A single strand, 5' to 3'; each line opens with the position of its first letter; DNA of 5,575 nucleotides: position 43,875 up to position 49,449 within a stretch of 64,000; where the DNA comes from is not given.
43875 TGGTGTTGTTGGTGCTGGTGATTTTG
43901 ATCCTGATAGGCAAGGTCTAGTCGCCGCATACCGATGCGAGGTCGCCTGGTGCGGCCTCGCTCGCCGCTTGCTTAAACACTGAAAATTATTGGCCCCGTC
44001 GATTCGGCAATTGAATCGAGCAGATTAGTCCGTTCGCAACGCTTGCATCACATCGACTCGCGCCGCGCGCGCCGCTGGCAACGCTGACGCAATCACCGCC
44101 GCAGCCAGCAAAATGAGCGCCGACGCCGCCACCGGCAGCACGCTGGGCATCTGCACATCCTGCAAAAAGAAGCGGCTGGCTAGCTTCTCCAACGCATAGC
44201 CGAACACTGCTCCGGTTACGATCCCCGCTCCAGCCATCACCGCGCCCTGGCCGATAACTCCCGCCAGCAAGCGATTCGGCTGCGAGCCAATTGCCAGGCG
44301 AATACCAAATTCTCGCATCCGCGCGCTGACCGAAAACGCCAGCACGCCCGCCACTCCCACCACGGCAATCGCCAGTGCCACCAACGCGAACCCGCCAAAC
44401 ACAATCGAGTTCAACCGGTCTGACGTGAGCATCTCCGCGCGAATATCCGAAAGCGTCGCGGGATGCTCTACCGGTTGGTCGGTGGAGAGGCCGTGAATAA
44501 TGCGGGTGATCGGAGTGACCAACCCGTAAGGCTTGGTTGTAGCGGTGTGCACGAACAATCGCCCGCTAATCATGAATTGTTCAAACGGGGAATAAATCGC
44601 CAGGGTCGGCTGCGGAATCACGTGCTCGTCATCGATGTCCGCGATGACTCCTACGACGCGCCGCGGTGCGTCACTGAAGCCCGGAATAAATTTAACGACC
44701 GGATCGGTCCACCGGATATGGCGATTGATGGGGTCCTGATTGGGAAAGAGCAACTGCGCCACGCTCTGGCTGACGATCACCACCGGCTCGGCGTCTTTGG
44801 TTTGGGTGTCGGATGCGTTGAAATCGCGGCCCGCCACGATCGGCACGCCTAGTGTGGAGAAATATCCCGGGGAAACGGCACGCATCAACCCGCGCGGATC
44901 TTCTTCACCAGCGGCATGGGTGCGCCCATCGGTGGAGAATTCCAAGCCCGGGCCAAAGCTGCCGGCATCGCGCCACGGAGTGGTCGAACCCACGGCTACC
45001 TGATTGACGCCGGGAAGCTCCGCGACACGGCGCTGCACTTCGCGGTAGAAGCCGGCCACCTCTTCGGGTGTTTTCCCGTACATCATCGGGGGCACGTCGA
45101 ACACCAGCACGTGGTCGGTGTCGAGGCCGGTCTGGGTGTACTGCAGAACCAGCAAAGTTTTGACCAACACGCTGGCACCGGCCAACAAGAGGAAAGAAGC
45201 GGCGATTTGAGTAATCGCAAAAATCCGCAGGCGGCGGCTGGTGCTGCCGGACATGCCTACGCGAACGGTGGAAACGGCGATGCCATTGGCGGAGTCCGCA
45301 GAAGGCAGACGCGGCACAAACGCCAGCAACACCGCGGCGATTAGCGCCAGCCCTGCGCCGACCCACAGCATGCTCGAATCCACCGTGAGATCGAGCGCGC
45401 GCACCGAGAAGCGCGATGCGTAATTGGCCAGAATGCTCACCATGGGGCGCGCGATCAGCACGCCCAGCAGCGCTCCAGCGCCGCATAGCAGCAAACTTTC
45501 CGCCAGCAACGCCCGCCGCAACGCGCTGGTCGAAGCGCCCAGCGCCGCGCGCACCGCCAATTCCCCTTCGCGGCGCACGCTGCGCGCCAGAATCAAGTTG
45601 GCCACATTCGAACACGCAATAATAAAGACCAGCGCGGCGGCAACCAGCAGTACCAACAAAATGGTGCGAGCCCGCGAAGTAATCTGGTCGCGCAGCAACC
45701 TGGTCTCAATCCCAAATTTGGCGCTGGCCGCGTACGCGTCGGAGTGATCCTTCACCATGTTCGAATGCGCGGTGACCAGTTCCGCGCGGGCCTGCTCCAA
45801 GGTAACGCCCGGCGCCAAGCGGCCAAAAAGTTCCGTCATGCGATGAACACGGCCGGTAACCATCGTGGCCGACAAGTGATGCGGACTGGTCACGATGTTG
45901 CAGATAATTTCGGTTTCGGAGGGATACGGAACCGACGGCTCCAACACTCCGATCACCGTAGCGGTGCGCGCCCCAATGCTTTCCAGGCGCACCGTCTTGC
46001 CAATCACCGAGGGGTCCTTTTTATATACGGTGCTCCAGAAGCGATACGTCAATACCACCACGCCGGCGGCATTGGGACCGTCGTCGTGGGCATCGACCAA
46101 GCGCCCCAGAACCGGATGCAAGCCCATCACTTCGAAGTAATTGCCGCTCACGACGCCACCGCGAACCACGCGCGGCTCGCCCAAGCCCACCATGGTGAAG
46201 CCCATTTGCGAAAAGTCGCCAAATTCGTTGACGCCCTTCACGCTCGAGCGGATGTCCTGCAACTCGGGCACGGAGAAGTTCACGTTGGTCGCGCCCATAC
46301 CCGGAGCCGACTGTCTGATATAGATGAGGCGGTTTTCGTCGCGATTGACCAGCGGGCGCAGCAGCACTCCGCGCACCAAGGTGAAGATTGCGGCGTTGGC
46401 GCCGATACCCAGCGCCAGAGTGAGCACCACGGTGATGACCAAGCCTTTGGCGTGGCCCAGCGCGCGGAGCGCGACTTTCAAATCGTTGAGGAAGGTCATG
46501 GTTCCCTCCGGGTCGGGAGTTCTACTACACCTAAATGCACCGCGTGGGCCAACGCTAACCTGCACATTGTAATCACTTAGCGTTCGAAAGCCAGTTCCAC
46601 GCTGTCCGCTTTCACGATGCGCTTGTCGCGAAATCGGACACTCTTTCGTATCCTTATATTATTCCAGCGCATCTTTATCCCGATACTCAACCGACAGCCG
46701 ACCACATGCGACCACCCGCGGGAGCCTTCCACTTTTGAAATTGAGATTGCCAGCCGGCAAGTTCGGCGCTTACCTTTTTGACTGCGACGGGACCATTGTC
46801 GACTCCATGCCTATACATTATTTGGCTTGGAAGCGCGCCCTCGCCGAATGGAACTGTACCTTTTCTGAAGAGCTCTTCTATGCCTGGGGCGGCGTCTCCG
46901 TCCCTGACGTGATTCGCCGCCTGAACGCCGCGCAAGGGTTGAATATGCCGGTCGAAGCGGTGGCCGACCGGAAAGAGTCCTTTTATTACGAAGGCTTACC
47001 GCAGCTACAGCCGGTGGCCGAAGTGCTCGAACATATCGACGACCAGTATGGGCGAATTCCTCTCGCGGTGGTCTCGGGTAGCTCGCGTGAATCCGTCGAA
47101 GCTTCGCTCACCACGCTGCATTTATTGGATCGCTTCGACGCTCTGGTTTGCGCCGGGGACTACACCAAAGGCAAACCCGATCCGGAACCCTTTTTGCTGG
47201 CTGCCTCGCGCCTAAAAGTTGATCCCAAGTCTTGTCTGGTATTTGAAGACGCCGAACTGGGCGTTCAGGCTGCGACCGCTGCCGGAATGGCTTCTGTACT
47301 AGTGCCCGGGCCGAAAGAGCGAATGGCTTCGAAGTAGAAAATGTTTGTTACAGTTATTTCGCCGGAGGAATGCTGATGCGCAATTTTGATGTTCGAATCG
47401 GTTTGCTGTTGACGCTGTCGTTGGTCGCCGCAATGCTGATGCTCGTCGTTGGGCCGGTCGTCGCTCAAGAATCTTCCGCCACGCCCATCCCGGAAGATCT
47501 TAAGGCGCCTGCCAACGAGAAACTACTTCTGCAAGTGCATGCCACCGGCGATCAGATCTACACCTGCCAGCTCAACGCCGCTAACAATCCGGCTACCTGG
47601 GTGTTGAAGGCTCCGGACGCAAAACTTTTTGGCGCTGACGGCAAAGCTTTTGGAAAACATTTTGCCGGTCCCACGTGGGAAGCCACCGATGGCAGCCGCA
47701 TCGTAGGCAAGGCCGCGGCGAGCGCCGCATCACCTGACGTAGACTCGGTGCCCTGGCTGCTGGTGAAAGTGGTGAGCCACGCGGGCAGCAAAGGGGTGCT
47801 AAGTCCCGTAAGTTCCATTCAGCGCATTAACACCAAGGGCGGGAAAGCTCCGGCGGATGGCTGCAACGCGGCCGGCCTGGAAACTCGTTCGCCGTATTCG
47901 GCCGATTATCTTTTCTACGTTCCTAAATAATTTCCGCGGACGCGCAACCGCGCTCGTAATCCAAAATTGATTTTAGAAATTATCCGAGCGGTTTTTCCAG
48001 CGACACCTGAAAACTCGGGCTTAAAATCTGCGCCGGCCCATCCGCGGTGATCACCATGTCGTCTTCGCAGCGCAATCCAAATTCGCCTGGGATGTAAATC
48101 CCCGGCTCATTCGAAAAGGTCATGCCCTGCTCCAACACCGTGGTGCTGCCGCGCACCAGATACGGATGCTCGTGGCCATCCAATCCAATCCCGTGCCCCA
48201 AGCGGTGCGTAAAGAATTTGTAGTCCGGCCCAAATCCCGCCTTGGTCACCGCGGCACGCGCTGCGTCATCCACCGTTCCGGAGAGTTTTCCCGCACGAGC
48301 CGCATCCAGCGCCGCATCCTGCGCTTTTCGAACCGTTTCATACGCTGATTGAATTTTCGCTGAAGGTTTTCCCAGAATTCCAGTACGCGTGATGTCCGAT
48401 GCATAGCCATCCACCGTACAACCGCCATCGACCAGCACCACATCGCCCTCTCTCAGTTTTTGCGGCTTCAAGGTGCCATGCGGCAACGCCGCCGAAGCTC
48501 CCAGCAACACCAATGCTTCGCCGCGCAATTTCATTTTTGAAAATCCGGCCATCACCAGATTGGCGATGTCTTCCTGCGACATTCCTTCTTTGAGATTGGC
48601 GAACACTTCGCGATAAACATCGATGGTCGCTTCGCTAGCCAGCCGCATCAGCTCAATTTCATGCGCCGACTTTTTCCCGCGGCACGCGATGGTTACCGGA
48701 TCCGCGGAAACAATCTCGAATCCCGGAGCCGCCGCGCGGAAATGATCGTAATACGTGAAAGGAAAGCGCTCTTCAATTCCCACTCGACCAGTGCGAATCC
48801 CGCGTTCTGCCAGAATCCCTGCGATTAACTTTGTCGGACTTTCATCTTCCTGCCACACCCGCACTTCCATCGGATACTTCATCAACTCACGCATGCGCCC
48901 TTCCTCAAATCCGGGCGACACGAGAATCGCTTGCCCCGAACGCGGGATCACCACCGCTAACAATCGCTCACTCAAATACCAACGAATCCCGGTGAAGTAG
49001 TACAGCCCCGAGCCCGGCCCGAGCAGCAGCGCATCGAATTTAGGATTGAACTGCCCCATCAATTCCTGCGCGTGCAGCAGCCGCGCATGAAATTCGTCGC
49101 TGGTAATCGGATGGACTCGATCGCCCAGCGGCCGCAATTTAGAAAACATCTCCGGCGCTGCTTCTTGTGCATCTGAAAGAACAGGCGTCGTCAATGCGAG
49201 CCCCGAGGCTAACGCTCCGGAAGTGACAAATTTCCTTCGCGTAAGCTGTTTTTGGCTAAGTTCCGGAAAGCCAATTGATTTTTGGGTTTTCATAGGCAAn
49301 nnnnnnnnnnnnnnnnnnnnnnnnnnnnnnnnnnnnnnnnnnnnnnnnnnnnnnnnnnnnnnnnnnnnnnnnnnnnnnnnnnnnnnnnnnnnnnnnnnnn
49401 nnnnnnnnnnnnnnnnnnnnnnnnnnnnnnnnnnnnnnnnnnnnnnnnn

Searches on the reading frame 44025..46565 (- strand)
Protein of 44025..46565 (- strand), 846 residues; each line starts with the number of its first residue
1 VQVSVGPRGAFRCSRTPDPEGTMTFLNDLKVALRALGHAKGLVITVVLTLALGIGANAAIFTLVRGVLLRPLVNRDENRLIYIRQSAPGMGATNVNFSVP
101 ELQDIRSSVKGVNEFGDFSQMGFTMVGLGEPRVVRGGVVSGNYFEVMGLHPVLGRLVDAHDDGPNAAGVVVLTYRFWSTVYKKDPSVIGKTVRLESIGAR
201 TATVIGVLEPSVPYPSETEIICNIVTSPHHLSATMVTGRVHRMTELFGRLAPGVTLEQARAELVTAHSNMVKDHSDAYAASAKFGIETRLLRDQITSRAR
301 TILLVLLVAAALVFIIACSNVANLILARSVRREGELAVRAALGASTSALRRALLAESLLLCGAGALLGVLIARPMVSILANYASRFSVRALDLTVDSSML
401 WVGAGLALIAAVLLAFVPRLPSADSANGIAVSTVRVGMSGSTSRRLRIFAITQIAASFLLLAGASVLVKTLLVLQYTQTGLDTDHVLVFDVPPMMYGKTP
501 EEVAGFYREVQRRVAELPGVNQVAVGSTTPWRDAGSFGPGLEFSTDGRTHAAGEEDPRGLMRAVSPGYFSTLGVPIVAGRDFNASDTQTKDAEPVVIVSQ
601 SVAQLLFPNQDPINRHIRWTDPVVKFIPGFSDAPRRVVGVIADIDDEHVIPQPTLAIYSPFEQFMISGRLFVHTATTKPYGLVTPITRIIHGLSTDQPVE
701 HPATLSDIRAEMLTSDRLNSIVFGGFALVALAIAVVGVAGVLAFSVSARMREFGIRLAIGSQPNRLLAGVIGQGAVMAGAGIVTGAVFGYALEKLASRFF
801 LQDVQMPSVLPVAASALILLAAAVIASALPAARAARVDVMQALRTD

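Call 58: search_protein_families(library=pfam, proteins=[window:44025-46565:-], max_evalue=0.00001)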
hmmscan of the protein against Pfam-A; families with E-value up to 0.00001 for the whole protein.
window:44025-46565:- (846 aa): 2 families
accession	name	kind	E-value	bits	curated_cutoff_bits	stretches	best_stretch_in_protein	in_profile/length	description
PF12704.14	MacB_PCD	-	1.1e-29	104.6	27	2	46-264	4-205/207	MacB-like periplasmic core domain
PF02687.27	FtsX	-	2.1e-20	73.4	25.5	2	726-837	3-118/120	FtsX-like permease C-terminal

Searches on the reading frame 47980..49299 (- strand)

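Call 58: search_protein_families(library=pfam, proteins=[window:47980-49299:-], max_evalue=0.00001)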
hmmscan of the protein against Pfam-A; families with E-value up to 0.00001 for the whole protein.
window:47980-49299:- (439 aa): 2 families
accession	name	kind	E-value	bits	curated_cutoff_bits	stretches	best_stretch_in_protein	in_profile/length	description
PF00557.29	Peptidase_M24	-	6.1e-57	193.2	23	1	216-419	1-208/208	Metallopeptidase family M24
PF01321.24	Creatinase_N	-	3.2e-16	60.5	22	1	73-207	1-126/128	Creatinase/Prolidase N-terminal domain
